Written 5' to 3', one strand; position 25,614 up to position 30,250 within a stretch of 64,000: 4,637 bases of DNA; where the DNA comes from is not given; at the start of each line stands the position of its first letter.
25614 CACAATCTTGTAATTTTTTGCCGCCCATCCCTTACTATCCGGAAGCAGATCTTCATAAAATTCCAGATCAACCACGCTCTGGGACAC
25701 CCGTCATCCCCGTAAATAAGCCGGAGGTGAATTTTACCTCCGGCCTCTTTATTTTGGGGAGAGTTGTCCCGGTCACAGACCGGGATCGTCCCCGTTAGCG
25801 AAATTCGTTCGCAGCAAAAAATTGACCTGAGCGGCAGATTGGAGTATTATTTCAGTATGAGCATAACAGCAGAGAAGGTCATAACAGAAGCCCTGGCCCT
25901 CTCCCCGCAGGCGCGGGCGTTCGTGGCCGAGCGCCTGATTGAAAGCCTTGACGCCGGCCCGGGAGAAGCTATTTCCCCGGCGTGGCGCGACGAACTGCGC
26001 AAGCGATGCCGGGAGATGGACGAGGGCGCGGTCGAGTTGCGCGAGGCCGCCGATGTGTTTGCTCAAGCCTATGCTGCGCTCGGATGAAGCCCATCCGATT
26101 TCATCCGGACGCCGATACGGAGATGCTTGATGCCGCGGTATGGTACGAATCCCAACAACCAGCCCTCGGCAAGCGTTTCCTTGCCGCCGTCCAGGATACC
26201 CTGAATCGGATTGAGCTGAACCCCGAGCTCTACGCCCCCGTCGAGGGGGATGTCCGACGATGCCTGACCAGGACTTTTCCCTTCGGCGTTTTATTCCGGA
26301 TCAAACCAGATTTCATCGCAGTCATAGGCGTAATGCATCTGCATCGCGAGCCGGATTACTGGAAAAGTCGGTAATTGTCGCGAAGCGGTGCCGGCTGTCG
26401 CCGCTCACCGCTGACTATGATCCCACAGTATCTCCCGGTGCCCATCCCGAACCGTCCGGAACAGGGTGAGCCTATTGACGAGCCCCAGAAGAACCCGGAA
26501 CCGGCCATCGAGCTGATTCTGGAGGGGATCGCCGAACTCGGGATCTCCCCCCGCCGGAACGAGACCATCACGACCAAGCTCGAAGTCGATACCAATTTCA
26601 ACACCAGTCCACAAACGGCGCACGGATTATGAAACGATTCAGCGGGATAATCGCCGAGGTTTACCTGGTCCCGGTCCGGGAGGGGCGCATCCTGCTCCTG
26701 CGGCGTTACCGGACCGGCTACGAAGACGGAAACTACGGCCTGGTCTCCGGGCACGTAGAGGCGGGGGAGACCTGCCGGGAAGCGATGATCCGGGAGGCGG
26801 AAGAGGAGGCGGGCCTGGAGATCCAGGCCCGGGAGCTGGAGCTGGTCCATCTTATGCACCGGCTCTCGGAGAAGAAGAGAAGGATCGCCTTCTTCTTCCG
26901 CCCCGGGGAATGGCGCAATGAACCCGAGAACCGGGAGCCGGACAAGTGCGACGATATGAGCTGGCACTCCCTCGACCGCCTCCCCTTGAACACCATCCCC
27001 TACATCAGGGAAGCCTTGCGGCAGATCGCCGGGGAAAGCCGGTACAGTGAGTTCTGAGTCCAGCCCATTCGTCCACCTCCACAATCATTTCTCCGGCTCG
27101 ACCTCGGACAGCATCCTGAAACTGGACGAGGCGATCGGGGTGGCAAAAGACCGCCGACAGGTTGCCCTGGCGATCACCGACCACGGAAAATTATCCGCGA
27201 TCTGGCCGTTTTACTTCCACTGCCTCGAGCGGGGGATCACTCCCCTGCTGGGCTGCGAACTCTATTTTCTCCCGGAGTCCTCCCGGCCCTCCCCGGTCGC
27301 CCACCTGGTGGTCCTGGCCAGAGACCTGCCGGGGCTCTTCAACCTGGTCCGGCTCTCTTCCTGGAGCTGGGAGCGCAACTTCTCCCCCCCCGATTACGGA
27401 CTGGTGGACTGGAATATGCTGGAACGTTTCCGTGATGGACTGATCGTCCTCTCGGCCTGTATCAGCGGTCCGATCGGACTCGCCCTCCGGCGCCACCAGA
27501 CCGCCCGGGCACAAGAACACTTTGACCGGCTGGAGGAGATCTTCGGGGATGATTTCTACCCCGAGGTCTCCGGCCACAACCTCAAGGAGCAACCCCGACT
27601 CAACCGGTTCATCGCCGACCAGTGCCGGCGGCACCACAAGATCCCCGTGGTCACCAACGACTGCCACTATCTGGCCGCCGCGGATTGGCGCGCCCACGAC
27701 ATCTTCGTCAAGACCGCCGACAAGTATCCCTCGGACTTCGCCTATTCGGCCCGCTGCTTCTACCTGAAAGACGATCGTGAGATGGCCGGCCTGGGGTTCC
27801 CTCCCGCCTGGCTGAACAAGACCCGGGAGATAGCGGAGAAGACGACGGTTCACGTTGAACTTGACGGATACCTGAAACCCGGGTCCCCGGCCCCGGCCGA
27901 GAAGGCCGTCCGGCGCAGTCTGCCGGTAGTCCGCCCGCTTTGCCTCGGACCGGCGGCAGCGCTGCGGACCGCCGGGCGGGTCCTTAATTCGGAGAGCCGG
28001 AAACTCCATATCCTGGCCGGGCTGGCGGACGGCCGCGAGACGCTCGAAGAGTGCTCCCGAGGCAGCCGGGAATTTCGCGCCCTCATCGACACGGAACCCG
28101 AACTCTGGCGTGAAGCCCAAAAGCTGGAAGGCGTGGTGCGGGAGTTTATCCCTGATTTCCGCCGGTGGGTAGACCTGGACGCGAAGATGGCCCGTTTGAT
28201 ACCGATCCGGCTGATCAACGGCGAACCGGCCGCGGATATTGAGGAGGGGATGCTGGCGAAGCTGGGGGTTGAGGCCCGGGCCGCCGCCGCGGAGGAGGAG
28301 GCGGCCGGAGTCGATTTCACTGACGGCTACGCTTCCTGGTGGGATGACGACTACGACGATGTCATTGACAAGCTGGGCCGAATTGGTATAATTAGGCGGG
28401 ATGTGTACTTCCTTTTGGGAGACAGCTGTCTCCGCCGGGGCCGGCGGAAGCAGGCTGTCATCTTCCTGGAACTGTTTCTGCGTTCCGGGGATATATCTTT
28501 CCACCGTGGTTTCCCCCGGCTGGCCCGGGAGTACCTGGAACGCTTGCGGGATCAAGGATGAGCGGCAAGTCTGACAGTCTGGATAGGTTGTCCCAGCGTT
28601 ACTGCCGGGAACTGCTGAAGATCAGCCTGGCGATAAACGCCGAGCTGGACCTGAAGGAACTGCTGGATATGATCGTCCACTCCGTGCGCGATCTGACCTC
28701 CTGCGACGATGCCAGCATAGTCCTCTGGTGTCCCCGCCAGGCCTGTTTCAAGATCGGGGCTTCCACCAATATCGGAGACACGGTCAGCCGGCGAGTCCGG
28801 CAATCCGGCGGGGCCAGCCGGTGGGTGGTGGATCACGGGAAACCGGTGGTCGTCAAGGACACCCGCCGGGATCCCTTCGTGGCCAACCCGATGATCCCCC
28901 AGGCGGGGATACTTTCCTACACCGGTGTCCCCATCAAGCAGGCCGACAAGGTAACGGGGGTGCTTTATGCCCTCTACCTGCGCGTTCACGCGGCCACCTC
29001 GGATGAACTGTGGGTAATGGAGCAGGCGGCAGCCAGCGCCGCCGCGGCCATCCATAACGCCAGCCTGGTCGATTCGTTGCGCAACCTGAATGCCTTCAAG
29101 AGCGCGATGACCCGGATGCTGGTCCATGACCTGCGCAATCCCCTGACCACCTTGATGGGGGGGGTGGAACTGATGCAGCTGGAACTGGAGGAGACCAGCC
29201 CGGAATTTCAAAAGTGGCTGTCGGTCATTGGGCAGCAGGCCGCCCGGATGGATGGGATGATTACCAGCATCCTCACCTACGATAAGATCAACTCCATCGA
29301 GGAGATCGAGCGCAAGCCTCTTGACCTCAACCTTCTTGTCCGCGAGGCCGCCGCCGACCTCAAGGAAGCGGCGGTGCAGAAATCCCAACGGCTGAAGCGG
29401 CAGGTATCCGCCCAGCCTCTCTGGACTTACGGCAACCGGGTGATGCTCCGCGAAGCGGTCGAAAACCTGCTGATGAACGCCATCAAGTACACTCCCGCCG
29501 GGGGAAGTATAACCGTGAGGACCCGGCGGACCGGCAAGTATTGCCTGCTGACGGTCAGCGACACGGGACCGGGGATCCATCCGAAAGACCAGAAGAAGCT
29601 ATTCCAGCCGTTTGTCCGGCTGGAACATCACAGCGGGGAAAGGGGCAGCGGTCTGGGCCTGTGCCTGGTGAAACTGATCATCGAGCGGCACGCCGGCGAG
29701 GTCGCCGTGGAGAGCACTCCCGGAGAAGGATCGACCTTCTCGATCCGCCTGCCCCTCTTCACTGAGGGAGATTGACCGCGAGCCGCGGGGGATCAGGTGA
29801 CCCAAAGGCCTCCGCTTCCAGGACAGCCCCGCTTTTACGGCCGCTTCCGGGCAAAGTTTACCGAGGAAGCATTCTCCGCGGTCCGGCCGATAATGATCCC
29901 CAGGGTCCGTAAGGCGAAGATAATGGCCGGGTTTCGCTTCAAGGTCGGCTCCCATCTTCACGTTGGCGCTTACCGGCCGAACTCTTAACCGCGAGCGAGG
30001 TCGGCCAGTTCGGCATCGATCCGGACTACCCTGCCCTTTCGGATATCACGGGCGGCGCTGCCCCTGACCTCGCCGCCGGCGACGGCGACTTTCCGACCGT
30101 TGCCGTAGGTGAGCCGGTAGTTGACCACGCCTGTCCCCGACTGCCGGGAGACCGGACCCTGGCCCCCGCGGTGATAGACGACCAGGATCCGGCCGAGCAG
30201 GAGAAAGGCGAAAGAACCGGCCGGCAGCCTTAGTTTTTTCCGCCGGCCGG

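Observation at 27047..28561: Stand-alone protein equal to the N-terminal PHP module of DnaE with an unrelated tail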

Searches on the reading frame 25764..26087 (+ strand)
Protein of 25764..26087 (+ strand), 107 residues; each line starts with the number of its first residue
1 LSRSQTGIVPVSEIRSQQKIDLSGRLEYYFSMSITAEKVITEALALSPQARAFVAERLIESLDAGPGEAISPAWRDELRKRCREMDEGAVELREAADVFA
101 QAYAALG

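Call 3: search_protein_families(library=pfam, proteins=[window:25764-26087:+], max_evalue=0.01)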
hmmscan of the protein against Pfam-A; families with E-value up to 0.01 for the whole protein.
window:25764-26087:+ (107 aa): 2 families
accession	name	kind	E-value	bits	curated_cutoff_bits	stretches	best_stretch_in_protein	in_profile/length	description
PF09720.15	Unstab_antitox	-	5.4e-12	46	23.3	1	46-98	2-54/54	Putative addiction module component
PF14766.11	RPA_interact_N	-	0.00099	19.2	28.8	1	71-84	10-23/39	Replication protein A interacting N-terminal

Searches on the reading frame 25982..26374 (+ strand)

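Call 3: search_protein_families(library=pfam, proteins=[window:25982-26374:+], max_evalue=0.01)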
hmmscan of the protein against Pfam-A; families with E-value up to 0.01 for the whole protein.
window:25982-26374:+ (130 aa): 1 family
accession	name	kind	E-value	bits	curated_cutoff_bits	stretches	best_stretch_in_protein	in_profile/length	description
PF05016.21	ParE_toxin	-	4.7e-08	33.9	23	1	38-120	1-85/89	ParE toxin of type II toxin-antitoxin system, parDE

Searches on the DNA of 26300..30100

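Call 79: search_rna_families(source=window, start=26300, end=30100, threshold=evalue, max_evalue=1)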
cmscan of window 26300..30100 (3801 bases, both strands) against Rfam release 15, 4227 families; matches with E-value up to 1: 0.
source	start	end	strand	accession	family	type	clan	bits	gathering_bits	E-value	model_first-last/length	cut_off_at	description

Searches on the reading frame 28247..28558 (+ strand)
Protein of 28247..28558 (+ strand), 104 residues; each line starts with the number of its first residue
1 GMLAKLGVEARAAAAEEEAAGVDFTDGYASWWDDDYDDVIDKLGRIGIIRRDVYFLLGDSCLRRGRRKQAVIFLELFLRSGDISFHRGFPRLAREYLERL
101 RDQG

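Call 57: search_protein_families(library=pfam, proteins=[window:28247-28558:+], max_evalue=10)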
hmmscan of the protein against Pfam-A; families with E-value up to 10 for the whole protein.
window:28247-28558:+ (104 aa): 4 families
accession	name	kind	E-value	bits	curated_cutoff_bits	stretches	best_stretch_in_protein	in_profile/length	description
PF07719.23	TPR_2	-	0.0055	17.2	27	1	52-75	2-25/34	Tetratricopeptide repeat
PF13424.12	TPR_12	-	0.071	13.7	30.1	1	53-75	47-69/77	Tetratricopeptide repeat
PF13428.12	TPR_14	-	0.15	13.3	23.5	1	52-79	2-29/44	Tetratricopeptide repeat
PF13181.12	TPR_8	-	0.18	12.5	25.7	1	53-77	3-27/34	Tetratricopeptide repeat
